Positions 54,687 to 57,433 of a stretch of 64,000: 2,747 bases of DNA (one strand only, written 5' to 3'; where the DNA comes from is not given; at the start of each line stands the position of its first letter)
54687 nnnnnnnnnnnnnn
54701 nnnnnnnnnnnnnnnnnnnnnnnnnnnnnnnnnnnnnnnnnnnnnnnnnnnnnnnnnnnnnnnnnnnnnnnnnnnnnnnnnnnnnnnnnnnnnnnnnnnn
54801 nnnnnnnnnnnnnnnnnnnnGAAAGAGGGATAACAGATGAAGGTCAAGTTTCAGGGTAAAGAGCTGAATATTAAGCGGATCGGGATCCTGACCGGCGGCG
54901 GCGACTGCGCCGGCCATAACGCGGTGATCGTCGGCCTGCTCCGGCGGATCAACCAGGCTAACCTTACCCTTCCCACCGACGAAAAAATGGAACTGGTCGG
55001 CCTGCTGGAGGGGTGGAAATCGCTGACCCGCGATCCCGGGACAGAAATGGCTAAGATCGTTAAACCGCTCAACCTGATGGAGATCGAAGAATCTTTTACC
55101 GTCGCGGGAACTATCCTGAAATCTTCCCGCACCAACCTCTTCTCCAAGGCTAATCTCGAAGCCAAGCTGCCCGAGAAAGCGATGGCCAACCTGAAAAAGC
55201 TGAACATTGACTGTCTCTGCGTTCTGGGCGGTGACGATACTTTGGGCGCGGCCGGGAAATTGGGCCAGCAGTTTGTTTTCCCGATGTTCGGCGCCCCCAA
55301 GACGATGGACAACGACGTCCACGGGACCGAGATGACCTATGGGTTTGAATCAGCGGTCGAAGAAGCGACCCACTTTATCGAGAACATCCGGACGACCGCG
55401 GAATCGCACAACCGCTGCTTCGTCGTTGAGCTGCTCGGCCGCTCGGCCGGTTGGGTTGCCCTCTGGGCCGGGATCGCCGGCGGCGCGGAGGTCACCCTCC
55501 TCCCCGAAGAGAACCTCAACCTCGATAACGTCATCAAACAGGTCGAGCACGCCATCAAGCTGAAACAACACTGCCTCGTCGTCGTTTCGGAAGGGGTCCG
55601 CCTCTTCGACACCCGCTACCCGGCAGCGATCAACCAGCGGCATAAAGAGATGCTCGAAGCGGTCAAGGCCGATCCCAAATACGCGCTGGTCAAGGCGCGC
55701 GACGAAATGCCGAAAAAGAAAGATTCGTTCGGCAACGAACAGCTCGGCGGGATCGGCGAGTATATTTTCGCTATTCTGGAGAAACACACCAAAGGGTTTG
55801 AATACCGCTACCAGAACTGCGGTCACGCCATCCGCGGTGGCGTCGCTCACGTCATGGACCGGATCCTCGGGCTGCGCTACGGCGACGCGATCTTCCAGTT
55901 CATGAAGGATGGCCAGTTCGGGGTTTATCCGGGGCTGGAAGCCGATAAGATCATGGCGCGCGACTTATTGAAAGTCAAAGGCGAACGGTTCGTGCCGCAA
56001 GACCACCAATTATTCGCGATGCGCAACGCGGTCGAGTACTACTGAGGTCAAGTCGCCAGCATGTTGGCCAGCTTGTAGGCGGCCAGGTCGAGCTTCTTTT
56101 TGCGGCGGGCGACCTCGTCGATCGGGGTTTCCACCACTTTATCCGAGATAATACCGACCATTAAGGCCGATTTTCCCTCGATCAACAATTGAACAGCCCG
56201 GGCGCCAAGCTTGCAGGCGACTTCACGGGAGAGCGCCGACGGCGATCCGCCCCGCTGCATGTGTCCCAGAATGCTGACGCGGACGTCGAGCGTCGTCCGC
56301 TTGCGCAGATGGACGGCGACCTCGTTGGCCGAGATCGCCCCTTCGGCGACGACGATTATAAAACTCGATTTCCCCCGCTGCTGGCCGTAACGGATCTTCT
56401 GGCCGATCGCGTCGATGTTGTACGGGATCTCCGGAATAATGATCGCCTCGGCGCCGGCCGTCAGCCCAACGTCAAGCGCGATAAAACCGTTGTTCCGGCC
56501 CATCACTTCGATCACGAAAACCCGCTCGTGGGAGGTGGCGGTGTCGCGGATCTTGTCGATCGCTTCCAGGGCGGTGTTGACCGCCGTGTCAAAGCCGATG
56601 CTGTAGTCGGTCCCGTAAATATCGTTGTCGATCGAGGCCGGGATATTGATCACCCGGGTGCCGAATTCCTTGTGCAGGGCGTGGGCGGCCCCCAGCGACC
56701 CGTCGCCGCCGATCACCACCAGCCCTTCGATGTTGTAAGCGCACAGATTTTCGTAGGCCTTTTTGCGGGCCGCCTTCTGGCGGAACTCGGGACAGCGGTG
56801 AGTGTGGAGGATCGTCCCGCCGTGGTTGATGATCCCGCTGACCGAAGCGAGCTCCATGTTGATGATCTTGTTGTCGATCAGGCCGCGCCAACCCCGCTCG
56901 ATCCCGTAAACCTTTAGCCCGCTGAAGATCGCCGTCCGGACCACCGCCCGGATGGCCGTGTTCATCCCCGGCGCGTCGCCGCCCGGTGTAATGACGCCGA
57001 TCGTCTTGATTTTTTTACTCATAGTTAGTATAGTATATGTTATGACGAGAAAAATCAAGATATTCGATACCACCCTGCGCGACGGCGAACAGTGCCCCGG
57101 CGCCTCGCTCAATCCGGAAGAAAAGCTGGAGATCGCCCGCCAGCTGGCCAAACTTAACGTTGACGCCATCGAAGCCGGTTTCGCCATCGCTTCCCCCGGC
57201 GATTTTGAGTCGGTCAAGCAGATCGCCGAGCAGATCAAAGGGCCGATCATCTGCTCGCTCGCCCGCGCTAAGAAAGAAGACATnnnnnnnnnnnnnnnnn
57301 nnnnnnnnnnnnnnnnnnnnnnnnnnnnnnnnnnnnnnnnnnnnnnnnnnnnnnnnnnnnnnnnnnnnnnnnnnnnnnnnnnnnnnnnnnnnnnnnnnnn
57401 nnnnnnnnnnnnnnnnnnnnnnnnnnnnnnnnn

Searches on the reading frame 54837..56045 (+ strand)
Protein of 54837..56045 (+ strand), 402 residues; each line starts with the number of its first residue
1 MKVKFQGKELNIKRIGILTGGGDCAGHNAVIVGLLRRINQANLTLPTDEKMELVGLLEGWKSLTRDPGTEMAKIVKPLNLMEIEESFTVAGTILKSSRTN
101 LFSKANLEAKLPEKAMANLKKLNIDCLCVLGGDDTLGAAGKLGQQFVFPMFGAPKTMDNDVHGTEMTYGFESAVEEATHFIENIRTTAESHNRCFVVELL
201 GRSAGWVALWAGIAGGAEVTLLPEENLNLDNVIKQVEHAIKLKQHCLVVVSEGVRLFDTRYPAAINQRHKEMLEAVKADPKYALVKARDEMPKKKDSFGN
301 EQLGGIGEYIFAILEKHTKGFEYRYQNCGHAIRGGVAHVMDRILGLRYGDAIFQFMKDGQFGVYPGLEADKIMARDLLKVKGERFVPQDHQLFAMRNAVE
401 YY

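Call 63: search_protein_families(library=pfam, proteins=[window:54837-56045:+], max_evalue=0.00001)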
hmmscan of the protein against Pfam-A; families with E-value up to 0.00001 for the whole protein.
window:54837-56045:+ (402 aa): 1 family
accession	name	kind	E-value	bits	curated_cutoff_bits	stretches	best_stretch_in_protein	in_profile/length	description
PF00365.25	PFK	-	1e-73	248.6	30.9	1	14-355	1-276/277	Phosphofructokinase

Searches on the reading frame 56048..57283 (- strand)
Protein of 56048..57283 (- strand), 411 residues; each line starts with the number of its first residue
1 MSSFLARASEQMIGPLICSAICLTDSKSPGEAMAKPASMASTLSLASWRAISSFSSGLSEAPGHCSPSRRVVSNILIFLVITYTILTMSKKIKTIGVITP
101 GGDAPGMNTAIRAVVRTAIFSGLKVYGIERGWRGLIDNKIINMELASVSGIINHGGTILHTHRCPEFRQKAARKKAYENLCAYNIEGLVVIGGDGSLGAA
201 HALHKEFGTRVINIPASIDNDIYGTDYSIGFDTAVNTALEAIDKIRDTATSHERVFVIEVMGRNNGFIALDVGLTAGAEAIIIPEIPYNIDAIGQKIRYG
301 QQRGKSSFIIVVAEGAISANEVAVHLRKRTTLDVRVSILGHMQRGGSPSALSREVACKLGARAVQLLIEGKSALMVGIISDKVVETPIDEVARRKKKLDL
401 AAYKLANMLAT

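Call 63: search_protein_families(library=pfam, proteins=[window:56048-57283:-], max_evalue=0.00001)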
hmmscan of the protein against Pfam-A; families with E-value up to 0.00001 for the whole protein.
window:56048-57283:- (411 aa): 1 family
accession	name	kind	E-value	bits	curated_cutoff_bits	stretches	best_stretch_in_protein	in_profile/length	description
PF00365.25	PFK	-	7.1e-108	360.6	30.9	1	95-367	2-277/277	Phosphofructokinase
